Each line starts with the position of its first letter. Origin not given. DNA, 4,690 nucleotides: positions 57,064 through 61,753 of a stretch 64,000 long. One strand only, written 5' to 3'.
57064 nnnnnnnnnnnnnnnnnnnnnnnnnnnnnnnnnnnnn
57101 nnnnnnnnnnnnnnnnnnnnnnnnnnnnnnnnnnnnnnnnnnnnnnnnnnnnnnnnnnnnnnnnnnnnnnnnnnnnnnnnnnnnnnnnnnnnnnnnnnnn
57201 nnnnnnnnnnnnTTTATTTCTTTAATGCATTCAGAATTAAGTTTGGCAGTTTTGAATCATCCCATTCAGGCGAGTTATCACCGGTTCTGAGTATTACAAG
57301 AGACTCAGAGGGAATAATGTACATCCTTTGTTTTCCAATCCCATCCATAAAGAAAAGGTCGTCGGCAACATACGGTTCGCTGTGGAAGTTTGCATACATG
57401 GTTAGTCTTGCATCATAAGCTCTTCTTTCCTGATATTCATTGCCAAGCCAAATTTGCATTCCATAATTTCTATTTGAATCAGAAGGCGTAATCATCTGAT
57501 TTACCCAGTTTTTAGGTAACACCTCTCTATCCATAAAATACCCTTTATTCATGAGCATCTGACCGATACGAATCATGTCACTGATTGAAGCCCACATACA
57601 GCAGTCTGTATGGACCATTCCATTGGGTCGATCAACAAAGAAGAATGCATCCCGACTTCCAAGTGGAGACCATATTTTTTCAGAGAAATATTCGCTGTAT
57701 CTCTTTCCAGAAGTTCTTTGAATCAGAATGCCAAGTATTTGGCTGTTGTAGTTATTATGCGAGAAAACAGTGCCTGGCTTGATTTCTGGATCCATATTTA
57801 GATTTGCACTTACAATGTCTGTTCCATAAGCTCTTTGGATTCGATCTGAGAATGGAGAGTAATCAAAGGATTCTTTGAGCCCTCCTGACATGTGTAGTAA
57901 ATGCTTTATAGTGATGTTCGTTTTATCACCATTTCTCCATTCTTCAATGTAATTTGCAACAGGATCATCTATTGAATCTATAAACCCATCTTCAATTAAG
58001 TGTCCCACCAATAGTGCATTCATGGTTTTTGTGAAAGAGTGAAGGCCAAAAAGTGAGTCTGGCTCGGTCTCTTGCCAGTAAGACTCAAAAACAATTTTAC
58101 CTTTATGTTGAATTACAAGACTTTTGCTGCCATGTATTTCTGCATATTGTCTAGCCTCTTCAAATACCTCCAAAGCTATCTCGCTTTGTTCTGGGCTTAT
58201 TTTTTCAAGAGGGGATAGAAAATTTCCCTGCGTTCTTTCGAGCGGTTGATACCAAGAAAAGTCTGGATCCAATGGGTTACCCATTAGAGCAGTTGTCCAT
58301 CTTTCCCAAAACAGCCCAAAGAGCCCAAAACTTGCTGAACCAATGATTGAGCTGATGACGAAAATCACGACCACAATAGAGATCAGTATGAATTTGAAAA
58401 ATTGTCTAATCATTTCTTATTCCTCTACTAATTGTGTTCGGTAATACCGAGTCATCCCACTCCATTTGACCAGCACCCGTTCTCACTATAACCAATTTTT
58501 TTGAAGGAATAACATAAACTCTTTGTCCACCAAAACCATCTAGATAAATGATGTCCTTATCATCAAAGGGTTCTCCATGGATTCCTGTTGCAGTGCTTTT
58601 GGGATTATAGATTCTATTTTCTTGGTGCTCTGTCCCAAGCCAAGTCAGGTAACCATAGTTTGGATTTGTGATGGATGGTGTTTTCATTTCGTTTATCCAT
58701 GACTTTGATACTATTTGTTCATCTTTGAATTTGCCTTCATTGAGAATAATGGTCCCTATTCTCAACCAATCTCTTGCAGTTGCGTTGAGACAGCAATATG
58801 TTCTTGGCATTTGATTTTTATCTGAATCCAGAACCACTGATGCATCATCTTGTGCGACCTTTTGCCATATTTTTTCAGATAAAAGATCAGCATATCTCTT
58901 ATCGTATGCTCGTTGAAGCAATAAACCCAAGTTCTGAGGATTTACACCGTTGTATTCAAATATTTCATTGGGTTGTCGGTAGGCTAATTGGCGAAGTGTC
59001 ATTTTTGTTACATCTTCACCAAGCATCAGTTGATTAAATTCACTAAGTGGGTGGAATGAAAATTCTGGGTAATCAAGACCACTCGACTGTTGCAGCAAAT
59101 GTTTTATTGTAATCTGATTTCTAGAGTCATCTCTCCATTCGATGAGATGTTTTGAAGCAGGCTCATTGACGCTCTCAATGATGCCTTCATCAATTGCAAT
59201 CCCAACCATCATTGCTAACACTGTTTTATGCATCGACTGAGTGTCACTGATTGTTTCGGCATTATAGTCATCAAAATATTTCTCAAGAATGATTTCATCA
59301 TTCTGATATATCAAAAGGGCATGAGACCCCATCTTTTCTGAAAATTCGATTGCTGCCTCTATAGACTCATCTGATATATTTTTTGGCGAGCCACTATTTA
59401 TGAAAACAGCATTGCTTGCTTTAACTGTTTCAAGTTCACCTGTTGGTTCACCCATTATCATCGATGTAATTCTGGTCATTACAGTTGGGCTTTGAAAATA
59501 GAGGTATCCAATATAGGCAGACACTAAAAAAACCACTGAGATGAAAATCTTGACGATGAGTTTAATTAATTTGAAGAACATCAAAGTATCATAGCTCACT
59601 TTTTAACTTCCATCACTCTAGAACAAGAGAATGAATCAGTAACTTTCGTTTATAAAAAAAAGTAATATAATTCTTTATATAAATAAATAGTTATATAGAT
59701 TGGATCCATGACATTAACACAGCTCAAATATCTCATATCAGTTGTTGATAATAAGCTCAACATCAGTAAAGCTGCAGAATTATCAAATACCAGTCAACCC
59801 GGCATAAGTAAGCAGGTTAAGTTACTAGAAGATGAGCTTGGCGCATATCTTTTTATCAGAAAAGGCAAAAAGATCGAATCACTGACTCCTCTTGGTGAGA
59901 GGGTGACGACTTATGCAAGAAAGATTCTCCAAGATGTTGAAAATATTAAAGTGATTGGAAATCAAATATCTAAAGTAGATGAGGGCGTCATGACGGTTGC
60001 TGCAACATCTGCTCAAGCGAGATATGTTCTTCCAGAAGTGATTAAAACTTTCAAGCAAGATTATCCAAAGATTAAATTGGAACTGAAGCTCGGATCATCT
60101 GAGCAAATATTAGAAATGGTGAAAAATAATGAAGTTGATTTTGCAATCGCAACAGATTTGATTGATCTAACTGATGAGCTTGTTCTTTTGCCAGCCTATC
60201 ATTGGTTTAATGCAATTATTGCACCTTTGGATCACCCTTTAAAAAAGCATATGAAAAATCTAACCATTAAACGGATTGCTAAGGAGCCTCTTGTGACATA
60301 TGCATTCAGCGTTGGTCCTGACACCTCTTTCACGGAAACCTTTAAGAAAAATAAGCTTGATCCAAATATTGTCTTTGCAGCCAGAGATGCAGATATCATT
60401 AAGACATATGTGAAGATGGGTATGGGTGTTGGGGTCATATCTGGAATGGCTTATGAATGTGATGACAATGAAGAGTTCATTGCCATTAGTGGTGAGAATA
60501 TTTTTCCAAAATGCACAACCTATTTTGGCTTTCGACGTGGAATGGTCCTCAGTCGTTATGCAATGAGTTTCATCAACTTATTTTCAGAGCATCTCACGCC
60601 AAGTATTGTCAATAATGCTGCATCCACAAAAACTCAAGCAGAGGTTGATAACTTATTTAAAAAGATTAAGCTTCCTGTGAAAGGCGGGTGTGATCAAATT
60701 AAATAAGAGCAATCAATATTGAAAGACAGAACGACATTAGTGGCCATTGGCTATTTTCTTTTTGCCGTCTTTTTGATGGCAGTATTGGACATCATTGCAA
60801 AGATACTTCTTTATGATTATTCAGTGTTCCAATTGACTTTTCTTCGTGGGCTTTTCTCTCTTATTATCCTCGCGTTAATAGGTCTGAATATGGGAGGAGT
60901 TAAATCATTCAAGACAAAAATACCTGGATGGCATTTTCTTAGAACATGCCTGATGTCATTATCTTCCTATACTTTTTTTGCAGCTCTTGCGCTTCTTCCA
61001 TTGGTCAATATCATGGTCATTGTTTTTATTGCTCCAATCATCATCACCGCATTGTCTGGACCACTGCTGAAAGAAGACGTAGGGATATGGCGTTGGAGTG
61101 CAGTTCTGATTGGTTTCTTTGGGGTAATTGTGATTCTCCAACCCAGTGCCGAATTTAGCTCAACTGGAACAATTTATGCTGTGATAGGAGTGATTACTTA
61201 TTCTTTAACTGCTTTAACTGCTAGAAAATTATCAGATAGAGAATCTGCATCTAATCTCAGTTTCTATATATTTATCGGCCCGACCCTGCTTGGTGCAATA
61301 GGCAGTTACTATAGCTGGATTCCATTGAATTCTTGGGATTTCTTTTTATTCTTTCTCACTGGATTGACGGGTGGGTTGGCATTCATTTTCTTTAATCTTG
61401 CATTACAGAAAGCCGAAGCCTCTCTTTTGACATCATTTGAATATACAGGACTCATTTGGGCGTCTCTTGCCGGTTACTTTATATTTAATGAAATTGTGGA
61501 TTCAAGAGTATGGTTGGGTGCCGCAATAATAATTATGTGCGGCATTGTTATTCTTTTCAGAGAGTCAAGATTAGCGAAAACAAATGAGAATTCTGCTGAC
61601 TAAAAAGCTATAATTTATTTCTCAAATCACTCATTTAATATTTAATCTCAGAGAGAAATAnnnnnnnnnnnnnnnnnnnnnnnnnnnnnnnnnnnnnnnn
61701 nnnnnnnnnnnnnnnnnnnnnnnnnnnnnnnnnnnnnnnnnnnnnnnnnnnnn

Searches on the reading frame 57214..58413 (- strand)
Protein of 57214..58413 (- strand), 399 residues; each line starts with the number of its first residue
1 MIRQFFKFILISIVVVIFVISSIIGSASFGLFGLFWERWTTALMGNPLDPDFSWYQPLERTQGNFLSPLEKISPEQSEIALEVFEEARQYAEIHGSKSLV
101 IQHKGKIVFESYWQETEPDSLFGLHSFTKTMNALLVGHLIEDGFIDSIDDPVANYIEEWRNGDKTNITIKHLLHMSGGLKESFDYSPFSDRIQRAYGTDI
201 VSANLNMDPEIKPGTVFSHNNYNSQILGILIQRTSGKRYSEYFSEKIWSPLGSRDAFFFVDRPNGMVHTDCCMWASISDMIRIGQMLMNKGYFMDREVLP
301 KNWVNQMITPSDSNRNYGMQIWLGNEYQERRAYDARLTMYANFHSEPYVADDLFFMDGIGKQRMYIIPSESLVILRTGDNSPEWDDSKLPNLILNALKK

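Call 39: search_protein_families(library=ncbifam, proteins=[window:57214-58413:-], max_evalue=0.00001)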
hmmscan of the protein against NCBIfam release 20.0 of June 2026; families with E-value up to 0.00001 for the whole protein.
window:57214-58413:- (399 aa): 10 families
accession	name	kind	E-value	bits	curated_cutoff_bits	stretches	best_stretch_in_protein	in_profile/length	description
NF045925.1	3-sucCA_synth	equivalog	1.3e-19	70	800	1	91-340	55-295/498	3-succinylated cholic acid synthase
NF002968.0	PRK03642.1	equivalog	6.8e-09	35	385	0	104-258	81-242/432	penicillin binding protein PBP4B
NF038269.1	lipase_LipE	equivalog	1.3e-07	31.1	750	1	119-260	85-224/407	lipase LipE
NF007943.0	PRK10662.1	equivalog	1.4e-07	30.5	266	1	114-258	77-224/380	D-alanyl-D-alanine-carboxypeptidase/endopeptidase AmpH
NF012173.1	CMY2-MIR-ACT-EC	exception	1.6e-06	27.2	680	1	117-258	75-209/380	CMY2/MIR/ACT/EC family class C beta-lactamase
NF033085.1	bla_class_C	equivalog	2.1e-06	26.8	415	1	115-260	49-187/356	class C beta-lactamase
NF000191.1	CMY2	exception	3.6e-06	26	800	1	119-256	77-207/381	CMY-2 family class C beta-lactamase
NF000385.4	blaACT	exception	4e-06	26.1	810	1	117-261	75-212/380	ACT family cephalosporin-hydrolyzing class C beta-lactamase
NF052559.1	MthAcHydAcmB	equivalog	4e-06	25.8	550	0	122-261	60-216/391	methyl acetate hydrolase AcmB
NF000187.3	BlaMIR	exception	5.8e-06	25.6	882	1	117-257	75-208/381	MIR family cephalosporin-hydrolyzing class C beta-lactamase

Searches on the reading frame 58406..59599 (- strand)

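Call 39: search_protein_families(library=ncbifam, proteins=[window:58406-59599:-], max_evalue=0.00001)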
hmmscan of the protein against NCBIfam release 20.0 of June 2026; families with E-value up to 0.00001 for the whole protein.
window:58406-59599:- (397 aa): 1 family
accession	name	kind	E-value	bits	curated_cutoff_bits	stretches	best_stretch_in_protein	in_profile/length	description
NF045925.1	3-sucCA_synth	equivalog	6.7e-10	38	800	1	89-322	54-280/498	3-succinylated cholic acid synthase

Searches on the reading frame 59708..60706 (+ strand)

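Call 39: search_protein_families(library=ncbifam, proteins=[window:59708-60706:+], max_evalue=0.00001)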
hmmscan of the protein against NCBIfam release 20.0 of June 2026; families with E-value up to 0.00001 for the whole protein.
window:59708-60706:+ (332 aa): 47 families (the best 25 are shown)
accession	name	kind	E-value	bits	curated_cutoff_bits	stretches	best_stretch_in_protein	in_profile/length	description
NF009326.0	PRK12681.1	equivalog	2.2e-109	365.8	436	1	1-325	1-324/324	HTH-type transcriptional regulator CysB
NF009327.0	PRK12684.1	subfamily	6.3e-100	334.4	402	1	1-310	1-309/313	CysB family HTH-type transcriptional regulator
NF009324.0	PRK12679.1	equivalog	2.2e-70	237.2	491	1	1-313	1-312/316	HTH-type transcriptional regulator Cbl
NF009325.0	PRK12680.1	equivalog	1.4e-64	218.5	482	1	1-292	1-291/327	LysR family transcriptional regulator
NF040786.1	LysR_Sec_metab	equivalog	5.5e-43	147.1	250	1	1-294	1-296/298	selenium metabolism-associated LysR family transcriptional regulator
NF053705.1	TransRegGltCGpos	equivalog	1.8e-36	125.9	350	1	1-254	1-251/300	glutamate biosynthesis transcriptional regulator GltC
NF008416.0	PRK11242.1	equivalog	1.7e-32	112.9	277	1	1-296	1-291/300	transcriptional regulator CynR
NF045775.1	acetoin_reg_AlsR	exception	1.3e-31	110.2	430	1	1-247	1-245/290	acetoin biosynthesis transcriptional regulator AlsR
NF007385.0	PRK09906.1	equivalog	3.2e-30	105.3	356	1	1-248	1-245/296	DNA-binding transcriptional regulator HcaR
TIGR03339.1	phn_lysR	subfamily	2.4e-29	102.5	341.1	1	17-263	12-252/279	aminoethylphosphonate catabolism associated LysR family transcriptional regulator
NF047520.1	trans_act_CidR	equivalog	2.8e-29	102.2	415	1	1-264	1-260/292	cidABC operon transcriptional activator CidR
NF008722.0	PRK11716.1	equivalog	7.5e-27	94.1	246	1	1-245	1-242/293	HTH-type transcriptional activator IlvY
NF058504.1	TransRegCcpCBac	equivalog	2.1e-23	83.2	400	1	4-148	4-146/287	transcriptional regulator CcpC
NF047354.1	trans_reg_GltC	equivalog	4.1e-23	82.3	300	1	1-195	1-193/290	glutamate biosynthesis transcriptional regulator GltC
NF007439.0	PRK09986.1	equivalog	2.4e-22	79.7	290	1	3-245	9-250/296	LysR family transcriptional regulator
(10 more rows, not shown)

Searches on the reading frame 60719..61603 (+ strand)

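Call 39: search_protein_families(library=ncbifam, proteins=[window:60719-61603:+], max_evalue=0.00001)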
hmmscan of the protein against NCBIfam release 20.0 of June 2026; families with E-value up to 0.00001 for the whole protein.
window:60719-61603:+ (294 aa): 1 family
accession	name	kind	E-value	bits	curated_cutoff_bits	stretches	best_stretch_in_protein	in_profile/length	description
TIGR00950.1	2A78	equivalog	2.7e-15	56.5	230.2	1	33-273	15-261/264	carboxylate/amino acid/amine transporter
